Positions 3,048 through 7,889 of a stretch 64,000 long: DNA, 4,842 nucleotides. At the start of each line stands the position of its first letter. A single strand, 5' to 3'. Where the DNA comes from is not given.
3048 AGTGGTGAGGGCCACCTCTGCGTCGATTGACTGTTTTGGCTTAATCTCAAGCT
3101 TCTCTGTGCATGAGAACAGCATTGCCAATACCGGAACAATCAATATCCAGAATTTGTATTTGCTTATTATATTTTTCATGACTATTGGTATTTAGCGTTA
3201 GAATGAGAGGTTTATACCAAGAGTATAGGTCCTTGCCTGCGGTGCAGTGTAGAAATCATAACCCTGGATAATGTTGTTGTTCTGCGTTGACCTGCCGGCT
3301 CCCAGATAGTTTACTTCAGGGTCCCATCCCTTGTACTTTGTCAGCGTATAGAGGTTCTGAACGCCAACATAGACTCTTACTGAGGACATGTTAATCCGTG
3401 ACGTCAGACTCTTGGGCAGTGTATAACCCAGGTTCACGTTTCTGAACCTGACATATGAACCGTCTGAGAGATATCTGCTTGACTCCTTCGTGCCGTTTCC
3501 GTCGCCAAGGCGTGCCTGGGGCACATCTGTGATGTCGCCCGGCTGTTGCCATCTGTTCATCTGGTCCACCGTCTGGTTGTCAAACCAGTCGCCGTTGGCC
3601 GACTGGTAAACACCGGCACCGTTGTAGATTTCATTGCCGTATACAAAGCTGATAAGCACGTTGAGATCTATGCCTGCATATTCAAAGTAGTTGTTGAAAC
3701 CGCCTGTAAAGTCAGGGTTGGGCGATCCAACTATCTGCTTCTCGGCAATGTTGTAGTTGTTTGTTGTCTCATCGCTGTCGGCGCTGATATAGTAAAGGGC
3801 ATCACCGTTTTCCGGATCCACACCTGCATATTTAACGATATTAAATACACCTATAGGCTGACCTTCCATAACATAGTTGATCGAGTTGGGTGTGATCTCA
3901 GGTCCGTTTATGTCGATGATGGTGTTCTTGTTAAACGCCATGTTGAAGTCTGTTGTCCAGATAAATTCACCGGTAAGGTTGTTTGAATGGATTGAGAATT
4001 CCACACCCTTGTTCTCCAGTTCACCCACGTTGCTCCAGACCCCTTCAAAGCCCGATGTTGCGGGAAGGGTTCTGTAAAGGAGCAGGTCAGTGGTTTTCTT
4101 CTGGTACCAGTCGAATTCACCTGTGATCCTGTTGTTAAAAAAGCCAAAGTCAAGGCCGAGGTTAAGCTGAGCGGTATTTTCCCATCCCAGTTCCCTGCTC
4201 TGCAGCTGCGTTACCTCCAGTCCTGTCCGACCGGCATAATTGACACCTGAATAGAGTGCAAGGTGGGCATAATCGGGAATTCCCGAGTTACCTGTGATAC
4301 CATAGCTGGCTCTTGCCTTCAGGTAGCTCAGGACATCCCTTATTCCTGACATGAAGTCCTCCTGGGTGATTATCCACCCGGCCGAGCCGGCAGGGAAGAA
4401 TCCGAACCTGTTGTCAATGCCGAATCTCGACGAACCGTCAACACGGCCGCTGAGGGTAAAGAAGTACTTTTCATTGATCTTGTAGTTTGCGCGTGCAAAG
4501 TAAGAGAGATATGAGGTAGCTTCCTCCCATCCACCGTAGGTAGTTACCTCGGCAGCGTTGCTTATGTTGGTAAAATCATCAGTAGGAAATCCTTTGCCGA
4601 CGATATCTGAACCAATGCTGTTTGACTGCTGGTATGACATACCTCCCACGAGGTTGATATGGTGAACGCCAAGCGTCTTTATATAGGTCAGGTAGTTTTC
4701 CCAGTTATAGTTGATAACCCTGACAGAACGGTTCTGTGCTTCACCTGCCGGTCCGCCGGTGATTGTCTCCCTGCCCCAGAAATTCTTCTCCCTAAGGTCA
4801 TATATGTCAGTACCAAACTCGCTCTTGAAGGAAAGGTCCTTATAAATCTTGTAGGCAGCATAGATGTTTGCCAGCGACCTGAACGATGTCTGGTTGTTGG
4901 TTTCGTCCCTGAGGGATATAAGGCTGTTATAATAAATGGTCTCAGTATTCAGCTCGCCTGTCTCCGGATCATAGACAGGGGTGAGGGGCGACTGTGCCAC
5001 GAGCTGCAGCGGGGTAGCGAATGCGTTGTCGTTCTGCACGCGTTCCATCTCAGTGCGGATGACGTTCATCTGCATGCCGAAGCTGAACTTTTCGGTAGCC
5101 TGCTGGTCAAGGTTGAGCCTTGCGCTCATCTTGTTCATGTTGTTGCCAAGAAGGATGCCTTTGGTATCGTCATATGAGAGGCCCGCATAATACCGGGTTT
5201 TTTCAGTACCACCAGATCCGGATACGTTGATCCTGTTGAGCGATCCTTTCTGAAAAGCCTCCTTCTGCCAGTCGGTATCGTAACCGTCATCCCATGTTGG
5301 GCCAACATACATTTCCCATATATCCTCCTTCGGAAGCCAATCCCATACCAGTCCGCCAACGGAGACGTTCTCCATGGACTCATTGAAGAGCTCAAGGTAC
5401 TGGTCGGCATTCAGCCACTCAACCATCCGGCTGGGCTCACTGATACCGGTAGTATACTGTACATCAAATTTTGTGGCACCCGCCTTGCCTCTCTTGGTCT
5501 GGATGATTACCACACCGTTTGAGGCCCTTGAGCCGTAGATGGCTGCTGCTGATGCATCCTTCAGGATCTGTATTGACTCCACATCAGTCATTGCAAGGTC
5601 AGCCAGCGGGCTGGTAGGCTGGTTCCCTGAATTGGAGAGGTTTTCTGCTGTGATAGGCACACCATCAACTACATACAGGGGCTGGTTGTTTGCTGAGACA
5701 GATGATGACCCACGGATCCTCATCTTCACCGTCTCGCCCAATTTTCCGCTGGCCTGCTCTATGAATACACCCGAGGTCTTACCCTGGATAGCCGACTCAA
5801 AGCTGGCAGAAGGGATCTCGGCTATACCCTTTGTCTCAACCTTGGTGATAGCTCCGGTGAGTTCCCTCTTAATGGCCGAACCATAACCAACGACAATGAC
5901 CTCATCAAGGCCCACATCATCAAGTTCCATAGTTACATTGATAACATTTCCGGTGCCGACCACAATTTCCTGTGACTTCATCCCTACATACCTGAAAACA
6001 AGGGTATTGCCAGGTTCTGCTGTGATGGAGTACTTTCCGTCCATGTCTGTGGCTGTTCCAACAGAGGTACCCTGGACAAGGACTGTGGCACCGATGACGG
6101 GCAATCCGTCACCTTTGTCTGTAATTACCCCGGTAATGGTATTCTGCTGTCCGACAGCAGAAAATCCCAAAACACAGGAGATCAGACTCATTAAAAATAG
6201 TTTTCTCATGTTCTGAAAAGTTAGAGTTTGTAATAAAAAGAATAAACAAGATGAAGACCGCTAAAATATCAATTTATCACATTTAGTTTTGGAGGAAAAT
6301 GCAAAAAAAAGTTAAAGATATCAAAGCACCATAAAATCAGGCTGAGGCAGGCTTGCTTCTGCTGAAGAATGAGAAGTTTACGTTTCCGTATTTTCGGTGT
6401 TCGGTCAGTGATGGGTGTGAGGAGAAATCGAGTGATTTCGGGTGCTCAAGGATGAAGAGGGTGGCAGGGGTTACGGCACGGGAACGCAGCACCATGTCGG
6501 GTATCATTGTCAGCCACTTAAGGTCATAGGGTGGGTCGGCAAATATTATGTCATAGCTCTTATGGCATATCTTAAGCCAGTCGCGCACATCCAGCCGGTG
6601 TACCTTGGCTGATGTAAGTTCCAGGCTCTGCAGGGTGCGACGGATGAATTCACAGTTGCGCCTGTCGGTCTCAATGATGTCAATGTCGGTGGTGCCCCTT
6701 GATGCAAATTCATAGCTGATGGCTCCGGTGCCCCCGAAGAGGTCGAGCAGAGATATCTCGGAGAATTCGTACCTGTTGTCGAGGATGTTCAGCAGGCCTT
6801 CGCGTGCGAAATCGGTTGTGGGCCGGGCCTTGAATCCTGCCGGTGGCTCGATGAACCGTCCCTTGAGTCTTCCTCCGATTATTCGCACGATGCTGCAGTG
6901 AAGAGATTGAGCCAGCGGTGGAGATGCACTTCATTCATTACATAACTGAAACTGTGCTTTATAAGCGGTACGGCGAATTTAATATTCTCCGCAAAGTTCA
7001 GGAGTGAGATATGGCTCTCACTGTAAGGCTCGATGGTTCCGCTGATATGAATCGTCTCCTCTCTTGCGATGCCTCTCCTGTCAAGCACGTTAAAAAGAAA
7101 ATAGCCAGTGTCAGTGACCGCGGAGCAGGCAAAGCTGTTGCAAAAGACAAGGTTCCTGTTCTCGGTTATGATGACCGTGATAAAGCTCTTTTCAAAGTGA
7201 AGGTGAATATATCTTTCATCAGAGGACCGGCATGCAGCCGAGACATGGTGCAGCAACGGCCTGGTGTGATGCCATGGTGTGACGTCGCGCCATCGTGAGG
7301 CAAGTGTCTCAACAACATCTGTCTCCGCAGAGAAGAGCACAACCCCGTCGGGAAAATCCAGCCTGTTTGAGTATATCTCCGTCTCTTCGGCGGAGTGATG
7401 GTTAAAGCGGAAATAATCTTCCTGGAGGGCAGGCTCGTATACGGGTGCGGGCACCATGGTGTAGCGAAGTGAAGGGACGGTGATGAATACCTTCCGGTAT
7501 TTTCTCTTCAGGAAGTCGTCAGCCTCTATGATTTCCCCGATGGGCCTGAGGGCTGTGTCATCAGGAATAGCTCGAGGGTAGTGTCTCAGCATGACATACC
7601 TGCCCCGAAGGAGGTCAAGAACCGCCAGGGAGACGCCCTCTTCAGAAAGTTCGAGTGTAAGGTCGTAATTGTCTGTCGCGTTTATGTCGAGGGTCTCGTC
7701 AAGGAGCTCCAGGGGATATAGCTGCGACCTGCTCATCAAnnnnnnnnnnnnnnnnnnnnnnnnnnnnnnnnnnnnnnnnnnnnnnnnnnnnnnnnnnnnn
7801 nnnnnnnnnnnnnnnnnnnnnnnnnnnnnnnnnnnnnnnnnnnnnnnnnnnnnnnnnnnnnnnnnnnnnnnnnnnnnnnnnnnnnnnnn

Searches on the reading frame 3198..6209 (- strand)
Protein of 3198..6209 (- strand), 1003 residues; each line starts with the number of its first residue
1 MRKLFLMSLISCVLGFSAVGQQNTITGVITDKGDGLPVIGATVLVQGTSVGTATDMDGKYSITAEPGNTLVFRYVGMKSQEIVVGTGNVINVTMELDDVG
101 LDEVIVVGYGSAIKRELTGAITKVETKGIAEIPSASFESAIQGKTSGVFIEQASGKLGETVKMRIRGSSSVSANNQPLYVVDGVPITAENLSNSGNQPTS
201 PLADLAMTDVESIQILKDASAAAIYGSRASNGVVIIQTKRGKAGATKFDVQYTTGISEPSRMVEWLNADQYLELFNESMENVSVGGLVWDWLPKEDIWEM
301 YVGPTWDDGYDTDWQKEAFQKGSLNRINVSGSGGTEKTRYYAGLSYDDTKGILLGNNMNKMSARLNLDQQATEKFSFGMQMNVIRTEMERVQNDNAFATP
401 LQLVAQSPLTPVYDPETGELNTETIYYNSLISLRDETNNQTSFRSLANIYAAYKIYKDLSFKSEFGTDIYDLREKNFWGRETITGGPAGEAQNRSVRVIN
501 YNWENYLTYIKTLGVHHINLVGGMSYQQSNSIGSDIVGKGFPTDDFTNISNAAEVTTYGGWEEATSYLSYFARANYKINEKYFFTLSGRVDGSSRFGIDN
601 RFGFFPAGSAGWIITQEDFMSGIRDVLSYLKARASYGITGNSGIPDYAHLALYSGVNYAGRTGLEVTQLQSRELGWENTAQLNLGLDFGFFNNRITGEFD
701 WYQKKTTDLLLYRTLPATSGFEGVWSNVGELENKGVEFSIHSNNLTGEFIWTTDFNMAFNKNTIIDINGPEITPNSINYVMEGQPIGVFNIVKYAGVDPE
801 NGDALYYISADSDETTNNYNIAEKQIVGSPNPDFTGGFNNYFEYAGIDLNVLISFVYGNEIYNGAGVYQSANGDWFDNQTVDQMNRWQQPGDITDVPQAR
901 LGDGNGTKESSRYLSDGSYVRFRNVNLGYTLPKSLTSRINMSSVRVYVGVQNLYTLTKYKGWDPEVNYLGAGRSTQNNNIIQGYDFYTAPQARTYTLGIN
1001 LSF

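Call 38: search_protein_families(library=pfam, proteins=[window:3198-6209:-], max_evalue=0.00001)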
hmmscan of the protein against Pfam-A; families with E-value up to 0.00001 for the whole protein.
window:3198-6209:- (1003 aa): 3 families
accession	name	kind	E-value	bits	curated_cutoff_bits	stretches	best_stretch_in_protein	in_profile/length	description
PF13715.12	CarbopepD_reg_2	-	4.3e-18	65.6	32.2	1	25-106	1-88/88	CarboxypepD_reg-like domain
PF07715.20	Plug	-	6.4e-17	62.4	23.9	1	114-233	2-107/107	TonB-dependent Receptor Plug Domain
PF13620.12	CarboxypepD_reg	-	1e-09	39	32.3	1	24-95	1-80/82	Carboxypeptidase regulatory-like domain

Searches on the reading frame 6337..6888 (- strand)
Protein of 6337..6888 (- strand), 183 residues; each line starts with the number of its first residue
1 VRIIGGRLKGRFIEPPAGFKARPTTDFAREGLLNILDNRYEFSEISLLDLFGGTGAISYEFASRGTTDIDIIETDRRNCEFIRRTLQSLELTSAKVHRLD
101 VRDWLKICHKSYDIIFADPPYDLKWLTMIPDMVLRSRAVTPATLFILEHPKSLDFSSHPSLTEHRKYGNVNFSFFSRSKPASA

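Call 38: search_protein_families(library=pfam, proteins=[window:6337-6888:-], max_evalue=0.00001)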
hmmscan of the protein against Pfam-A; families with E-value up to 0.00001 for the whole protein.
window:6337-6888:- (183 aa): 2 families
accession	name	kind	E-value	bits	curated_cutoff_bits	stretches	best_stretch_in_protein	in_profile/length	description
PF03602.21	Cons_hypoth95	-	7e-33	114.3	24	1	1-175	1-181/182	Conserved hypothetical protein 95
PF05175.20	MTS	-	1.6e-07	31.6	23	1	23-121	14-108/170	Methyltransferase small domain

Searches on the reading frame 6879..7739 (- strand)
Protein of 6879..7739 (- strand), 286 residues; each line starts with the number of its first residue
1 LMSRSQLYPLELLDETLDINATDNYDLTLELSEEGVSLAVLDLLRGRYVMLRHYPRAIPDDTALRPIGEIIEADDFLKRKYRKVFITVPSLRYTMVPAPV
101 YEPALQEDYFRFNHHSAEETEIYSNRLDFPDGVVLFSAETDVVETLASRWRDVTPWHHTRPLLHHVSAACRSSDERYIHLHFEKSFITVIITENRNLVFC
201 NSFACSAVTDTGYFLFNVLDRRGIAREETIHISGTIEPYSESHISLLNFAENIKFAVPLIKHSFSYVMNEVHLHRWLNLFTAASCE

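Call 38: search_protein_families(library=pfam, proteins=[window:6879-7739:-], max_evalue=0.00001)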
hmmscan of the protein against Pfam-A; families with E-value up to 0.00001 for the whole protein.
window:6879-7739:- (286 aa): 1 family
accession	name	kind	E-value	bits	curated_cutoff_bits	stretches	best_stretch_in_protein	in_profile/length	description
PF12864.12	DUF3822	-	7.4e-41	140.4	24.9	1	14-253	1-241/241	Protein of unknown function (DUF3822)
